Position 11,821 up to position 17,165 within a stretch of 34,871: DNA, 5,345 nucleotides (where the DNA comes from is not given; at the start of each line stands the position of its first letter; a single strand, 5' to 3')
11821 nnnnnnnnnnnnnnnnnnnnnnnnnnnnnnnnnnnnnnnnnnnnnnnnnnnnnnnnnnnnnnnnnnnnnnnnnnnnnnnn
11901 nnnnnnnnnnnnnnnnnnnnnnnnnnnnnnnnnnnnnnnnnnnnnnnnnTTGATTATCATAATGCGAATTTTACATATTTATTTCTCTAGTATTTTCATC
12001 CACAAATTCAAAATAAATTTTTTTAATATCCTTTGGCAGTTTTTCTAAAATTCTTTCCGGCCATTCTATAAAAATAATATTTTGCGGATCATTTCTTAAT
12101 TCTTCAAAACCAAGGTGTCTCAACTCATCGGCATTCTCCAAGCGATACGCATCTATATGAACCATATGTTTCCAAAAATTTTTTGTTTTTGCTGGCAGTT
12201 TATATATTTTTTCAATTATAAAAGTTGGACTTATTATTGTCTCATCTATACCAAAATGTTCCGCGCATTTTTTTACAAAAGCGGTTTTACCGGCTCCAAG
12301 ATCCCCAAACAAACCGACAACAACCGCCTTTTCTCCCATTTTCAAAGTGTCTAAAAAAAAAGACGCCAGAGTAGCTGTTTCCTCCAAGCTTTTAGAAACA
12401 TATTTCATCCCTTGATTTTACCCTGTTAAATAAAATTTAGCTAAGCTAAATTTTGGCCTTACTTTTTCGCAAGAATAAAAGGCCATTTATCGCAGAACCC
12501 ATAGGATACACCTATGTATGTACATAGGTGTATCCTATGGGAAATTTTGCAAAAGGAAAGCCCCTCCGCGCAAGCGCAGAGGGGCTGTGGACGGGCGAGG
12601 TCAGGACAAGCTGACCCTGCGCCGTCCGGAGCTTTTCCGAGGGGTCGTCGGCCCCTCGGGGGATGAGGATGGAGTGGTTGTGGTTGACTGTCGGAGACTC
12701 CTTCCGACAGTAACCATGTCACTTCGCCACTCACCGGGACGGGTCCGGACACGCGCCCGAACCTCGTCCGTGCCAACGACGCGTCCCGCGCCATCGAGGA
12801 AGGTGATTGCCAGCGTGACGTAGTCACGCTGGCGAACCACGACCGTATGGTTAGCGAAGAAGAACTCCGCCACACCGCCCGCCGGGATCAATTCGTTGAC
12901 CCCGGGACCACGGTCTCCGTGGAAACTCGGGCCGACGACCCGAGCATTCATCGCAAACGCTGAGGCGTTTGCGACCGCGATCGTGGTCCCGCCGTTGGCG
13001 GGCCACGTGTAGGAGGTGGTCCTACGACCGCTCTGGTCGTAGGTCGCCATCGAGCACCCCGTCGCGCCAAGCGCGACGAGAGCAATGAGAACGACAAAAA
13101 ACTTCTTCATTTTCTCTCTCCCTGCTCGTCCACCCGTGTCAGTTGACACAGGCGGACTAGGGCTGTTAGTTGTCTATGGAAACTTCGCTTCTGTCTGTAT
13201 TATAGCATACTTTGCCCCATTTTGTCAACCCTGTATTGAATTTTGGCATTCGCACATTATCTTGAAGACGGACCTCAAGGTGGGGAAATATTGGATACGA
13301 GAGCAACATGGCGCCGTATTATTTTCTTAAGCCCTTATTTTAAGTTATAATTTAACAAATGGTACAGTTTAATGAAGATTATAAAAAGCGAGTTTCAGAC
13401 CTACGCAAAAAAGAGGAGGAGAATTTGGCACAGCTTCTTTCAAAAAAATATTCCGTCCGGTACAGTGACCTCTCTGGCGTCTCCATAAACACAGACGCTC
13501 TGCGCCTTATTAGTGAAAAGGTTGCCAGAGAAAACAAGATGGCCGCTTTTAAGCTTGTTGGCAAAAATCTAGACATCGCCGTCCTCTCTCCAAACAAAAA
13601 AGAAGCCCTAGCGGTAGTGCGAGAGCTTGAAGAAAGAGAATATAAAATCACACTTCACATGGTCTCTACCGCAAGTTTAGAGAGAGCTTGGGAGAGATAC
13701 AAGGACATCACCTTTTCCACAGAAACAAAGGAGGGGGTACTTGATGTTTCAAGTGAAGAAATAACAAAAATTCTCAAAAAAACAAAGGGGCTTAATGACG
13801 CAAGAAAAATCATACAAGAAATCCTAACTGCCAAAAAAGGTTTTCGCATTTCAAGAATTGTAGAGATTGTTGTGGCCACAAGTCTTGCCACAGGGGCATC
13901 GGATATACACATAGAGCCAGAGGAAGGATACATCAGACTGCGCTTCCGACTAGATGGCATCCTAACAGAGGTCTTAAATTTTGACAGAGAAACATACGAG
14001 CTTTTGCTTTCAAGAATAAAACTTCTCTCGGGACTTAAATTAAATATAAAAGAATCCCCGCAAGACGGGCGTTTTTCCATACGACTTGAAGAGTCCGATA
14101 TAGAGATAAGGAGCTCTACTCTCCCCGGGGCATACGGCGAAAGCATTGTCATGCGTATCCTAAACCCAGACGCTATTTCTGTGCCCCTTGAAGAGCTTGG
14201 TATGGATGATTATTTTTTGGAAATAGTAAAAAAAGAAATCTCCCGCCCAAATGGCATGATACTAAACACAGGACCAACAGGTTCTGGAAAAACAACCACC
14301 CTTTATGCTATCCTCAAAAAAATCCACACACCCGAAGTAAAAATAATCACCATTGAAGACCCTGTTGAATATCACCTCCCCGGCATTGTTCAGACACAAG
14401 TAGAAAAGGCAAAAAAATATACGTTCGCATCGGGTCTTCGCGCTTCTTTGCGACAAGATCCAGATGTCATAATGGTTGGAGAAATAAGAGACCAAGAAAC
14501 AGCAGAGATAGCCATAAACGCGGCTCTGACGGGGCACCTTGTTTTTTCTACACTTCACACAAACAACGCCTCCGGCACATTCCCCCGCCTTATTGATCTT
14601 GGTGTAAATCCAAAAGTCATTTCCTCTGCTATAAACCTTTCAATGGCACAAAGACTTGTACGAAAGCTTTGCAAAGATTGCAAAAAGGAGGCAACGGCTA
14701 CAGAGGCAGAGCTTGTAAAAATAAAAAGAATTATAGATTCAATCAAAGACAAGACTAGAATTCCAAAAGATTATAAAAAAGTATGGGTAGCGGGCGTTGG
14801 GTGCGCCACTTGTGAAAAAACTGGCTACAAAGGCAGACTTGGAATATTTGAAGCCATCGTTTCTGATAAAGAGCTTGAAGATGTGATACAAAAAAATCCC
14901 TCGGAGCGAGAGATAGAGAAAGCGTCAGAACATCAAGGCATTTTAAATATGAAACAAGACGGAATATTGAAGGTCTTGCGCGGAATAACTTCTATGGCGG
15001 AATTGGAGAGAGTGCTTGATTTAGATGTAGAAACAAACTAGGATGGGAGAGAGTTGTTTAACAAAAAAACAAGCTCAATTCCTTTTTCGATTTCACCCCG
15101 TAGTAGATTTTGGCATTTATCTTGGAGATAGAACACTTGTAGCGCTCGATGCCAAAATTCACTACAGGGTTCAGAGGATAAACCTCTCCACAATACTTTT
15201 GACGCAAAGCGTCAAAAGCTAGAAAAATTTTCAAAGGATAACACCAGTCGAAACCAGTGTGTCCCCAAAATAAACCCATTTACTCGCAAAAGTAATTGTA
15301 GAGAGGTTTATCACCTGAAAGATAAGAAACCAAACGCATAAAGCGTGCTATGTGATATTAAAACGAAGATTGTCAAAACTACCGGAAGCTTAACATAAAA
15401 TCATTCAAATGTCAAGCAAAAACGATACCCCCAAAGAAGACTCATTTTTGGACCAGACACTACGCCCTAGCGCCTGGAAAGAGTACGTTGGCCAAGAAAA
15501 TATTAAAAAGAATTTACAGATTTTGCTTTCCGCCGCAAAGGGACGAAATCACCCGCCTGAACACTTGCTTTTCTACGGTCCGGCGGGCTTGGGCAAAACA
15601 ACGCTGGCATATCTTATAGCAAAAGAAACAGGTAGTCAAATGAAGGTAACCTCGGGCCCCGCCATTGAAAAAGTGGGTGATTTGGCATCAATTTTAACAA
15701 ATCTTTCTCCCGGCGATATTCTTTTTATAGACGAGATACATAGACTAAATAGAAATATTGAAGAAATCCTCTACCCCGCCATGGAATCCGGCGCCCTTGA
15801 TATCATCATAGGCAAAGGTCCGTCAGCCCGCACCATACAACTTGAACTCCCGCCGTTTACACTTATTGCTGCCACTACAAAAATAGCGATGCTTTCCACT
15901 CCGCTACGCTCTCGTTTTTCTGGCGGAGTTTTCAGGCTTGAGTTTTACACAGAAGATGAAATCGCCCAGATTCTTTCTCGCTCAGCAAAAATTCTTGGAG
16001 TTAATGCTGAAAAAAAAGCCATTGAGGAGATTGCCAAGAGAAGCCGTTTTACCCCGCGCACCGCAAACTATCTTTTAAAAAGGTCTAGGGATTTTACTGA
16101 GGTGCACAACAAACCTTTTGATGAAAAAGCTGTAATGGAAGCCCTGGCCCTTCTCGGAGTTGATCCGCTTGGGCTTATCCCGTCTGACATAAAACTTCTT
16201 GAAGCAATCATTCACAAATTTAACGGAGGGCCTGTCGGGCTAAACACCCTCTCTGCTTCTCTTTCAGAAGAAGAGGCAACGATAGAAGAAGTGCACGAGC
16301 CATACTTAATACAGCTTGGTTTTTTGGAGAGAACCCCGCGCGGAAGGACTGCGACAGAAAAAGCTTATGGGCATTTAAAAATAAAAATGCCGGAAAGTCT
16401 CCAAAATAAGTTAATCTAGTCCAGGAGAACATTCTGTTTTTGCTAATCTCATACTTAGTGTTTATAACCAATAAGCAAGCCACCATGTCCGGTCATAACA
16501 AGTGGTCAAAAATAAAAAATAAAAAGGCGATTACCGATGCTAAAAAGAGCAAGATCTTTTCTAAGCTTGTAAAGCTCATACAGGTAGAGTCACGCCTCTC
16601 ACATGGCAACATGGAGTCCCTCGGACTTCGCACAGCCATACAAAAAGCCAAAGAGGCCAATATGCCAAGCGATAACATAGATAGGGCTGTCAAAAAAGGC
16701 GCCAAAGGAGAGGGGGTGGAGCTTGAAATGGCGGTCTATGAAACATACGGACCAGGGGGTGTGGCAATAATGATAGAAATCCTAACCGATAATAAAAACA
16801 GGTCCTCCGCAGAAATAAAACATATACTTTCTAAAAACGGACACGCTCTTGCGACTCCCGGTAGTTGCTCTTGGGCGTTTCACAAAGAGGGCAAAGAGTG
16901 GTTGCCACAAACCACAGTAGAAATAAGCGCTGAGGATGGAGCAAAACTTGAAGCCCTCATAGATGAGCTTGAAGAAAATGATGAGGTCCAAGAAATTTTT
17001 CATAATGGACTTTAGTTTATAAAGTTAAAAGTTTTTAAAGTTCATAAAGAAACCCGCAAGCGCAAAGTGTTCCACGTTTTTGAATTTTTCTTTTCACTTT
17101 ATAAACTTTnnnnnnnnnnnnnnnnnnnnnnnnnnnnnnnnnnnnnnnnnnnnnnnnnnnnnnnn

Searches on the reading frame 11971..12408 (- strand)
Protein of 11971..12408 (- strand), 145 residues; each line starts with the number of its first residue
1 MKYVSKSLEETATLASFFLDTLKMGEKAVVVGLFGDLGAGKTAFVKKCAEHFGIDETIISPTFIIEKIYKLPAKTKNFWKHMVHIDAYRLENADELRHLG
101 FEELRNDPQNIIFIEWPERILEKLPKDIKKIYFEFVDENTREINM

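Call 75: search_protein_families(library=pfam, proteins=[window:11971-12408:-], max_evalue=0.001)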
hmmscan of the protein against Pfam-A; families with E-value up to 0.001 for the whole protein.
window:11971-12408:- (145 aa): 1 family
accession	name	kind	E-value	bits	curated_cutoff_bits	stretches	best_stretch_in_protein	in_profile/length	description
PF02367.23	TsaE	-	3.2e-30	105.1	26.6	1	6-142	2-127/128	Threonylcarbamoyl adenosine biosynthesis protein TsaE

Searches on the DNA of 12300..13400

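Call 59: search_rna_families(source=window, start=12300, end=13400, threshold=evalue, max_evalue=1)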
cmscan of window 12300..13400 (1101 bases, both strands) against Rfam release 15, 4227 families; matches with E-value up to 1: 12.
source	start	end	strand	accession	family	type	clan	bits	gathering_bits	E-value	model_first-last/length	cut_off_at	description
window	12485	12557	-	RF03796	mir-5984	Gene; miRNA;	-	39.4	95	3.3e-06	1-74/74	no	mir-5984 microRNA precursor family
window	12485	12557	+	RF03796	mir-5984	Gene; miRNA;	-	36.5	95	2.1e-05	1-74/74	no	mir-5984 microRNA precursor family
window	12495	12542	-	RF04154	mir-1277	Gene; miRNA;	-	31.3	81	0.0012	1-78/78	no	mir-1277 microRNA precursor family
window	12497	12544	+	RF04154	mir-1277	Gene; miRNA;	-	28.9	81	0.0049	1-78/78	no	mir-1277 microRNA precursor family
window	12488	12554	-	RF04161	mir-3688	Gene; miRNA;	-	25.1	84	0.018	1-88/88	no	mir-3688 microRNA precursor family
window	12487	12555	+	RF04161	mir-3688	Gene; miRNA;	-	24.8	84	0.022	1-88/88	no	mir-3688 microRNA precursor family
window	12490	12549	+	RF00697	mir-186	Gene; miRNA;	-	23.1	70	0.11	1-82/82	no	mir-186 microRNA precursor family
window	12500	12538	+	RF04217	mir-297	Gene; miRNA;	-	22.4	90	0.39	16-58/71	no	mir-297 microRNA precursor family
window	12554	12664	-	RF02232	sX13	Gene; sRNA;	-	21.6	50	0.14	1-115/115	no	Xanthomonadaceae sRNA sX13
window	12495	12542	-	RF02710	TeloSII_ncR45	Gene; sRNA;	-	21.2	101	0.72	1-69/69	no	TeloSII non coding RNA 45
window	12652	12745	-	RF03243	mir-2731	Gene; miRNA;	-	20.5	80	0.27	1-91/91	no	mir-2731 microRNA precursor family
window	12496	12543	-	RF04209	MIR7533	Gene; miRNA;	-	18.9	230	0.4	1-249/249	no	MIR7533 microRNA precursor family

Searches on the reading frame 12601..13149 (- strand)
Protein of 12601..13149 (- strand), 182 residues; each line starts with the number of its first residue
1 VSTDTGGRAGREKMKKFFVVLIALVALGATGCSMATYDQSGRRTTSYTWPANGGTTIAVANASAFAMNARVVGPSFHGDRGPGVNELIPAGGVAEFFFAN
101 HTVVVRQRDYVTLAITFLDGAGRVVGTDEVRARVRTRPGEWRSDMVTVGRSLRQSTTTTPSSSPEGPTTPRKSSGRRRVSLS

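Call 58: search_protein_families(library=pfam, proteins=[window:12601-13149:-], max_evalue=0.01)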
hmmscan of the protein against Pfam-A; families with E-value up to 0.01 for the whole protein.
window:12601-13149:- (182 aa): 0 families

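Call 65: find_encoding_contigs(protein=window:12601-13110:-, flank=4000, max_places=8)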
Protein window:12601-13110:- (169 aa): 1 contig read that carries it; 1 place shown.
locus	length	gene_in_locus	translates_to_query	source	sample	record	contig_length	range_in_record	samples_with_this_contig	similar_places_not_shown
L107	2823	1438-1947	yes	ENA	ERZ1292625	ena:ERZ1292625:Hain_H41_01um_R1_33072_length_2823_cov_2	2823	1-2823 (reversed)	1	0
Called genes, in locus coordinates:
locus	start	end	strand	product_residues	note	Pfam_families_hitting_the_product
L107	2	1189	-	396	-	?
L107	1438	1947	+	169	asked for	-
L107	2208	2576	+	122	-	PF02367:TsaE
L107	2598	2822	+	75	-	?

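Call 66: search_protein_families(library=ncbifam, proteins=[window:12604-13110:-], max_evalue=1)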
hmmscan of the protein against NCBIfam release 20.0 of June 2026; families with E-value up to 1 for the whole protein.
window:12604-13110:- (169 aa): 2 families
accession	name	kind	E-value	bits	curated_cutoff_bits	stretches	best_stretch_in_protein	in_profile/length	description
NF050142.1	PG1828_fam_lipo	equivalog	0.098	13.4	50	1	1-23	1-23/59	PG1828 family lipoprotein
NF053838.1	hit_Bd0108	equivalog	0.12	12.9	40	1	1-43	1-42/94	predatory lifecycle switch protein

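Call 67: search_protein_families(library=padloc, proteins=[window:12604-13110:-], max_evalue=1)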
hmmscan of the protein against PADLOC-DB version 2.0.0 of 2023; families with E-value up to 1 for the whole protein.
window:12604-13110:- (169 aa): 1 family
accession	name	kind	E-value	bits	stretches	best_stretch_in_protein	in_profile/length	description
PDLC03411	REase_II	-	0.042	11.3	1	88-128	65-105/350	Type II restriction enzyme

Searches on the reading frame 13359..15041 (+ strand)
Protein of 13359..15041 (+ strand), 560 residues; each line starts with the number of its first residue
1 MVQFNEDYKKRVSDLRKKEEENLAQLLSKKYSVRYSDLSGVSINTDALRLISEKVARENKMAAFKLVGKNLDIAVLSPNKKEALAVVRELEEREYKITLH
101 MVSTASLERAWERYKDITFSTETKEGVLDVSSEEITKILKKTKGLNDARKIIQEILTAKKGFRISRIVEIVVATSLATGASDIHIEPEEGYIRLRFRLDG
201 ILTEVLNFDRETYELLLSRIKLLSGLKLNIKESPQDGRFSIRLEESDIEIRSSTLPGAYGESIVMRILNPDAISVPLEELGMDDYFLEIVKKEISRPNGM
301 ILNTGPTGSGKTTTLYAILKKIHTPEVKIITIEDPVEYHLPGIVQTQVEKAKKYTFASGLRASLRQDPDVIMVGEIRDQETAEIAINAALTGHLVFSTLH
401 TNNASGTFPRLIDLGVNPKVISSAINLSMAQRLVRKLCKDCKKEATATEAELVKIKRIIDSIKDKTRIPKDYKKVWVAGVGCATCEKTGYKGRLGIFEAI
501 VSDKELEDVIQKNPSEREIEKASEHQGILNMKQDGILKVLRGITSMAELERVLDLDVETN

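Call 75: search_protein_families(library=pfam, proteins=[window:13359-15041:+], max_evalue=0.001)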
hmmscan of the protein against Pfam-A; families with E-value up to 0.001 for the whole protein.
window:13359-15041:+ (560 aa): 4 families
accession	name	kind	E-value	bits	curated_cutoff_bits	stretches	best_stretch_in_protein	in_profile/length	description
PF00437.27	T2SSE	-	3.7e-123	411.3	24.9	1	164-551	8-370/370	Type II/IV secretion system protein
PF05157.20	MshEN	-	3.4e-07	30.6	23.1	1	32-116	2-85/90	MshEN domain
PF03033.26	Glyco_transf_28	-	0.0001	22.9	26.2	1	83-184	15-117/139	Glycosyltransferase family 28 N-terminal domain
PF25199.1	nSTAND_NTPase5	-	0.00055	20.2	34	0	291-341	34-85/145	Novel STAND NTPase 5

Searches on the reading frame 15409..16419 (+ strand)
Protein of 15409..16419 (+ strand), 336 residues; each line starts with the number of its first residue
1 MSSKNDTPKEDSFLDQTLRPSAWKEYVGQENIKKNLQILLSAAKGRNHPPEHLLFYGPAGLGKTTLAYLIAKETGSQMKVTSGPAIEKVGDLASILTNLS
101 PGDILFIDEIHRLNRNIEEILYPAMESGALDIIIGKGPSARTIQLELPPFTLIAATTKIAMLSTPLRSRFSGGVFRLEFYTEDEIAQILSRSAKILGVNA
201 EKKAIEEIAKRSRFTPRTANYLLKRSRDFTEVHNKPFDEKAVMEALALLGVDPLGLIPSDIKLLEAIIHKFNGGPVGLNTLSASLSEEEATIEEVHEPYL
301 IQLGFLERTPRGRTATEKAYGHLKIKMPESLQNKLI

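Call 75: search_protein_families(library=pfam, proteins=[window:15409-16419:+], max_evalue=0.001)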
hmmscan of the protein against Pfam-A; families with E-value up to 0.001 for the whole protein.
window:15409-16419:+ (336 aa): 9 families
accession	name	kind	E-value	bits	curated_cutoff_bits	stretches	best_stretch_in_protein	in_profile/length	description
PF05496.18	RuvB_N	-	5.5e-69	231.4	27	1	18-171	1-154/159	Holliday junction DNA helicase RuvB P-loop domain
PF05491.19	RuvB_C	-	2.2e-24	85.7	24.7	1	254-324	2-72/72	RuvB C-terminal winged helix domain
PF17864.7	AAA_lid_4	-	3.4e-21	75.2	27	1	180-252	1-74/74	RuvB AAA lid domain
PF00004.35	AAA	-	1.9e-17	64.4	21.2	1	53-171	1-124/131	ATPase family associated with various cellular activities (AAA)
PF07728.20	AAA_5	-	5.2e-08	33.4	22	1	52-170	1-139/139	AAA domain (dynein-related subfamily)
PF01078.27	Mg_chelatase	-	1.8e-05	24.7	20.3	0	24-70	3-42/207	Magnesium chelatase, subunit ChlI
PF06068.19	TIP49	-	2.8e-05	23.9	23.8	0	24-81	24-81/347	TIP49 P-loop domain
PF13173.12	AAA_14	-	0.00058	20.3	27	0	53-133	5-94/129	AAA domain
PF00910.28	RNA_helicase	-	0.00062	20.7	21.5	0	54-121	2-71/105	RNA helicase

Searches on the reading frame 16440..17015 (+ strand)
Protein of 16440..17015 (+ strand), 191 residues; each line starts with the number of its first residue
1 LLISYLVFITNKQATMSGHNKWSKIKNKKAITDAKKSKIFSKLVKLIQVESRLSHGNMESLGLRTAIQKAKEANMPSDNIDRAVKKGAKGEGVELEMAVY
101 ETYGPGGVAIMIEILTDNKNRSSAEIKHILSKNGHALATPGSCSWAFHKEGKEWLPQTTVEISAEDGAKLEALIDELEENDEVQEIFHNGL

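Call 75: search_protein_families(library=pfam, proteins=[window:16440-17015:+], max_evalue=0.001)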
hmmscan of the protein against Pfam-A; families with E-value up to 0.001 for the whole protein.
window:16440-17015:+ (191 aa): 2 families
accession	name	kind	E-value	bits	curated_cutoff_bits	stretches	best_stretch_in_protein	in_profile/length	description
PF01709.26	Transcrip_reg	-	1e-30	107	27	2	96-151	2-57/160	TACO1/YebC second and third domain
PF20772.2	TACO1_YebC_N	-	5.9e-22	78.4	36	1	20-89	1-72/73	TACO1/YebC protein N-terminal domain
